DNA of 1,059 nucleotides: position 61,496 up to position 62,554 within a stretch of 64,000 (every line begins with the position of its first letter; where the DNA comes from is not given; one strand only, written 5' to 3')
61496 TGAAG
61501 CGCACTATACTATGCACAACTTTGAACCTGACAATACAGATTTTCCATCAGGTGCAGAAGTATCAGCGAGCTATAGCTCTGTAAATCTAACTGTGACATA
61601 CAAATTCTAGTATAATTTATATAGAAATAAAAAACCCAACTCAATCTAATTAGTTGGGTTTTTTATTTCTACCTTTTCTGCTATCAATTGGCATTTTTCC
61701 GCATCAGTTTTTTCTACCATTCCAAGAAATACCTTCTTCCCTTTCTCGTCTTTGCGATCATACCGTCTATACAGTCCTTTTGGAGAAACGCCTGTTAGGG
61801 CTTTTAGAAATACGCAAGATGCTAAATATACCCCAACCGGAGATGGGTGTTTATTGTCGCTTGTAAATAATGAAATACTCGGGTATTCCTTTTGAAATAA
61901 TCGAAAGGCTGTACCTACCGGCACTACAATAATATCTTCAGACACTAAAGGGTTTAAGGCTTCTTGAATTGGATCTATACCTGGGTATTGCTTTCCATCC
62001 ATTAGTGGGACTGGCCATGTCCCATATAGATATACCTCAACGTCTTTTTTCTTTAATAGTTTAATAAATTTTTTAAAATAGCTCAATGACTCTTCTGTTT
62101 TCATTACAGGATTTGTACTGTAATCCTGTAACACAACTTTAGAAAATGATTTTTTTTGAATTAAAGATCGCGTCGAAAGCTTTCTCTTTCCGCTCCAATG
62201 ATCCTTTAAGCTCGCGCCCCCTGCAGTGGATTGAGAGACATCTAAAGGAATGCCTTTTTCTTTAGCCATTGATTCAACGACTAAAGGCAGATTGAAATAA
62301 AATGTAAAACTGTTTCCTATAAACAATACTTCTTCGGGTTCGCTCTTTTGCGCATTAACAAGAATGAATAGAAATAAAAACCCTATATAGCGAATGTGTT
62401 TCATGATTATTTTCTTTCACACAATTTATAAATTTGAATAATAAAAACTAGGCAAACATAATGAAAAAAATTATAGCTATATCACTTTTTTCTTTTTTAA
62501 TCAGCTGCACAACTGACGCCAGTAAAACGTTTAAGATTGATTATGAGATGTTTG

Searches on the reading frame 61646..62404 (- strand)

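Call 9: search_protein_families(library=pfam, proteins=[window:61646-62404:-], max_evalue=0.01)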
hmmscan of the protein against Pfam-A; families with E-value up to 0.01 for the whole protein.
window:61646-62404:- (252 aa): 1 family
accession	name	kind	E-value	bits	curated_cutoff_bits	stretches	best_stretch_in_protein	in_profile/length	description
PF16227.11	DUF4886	-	3.3e-07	30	26.7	1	159-210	168-219/242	Domain of unknown function (DUF4886)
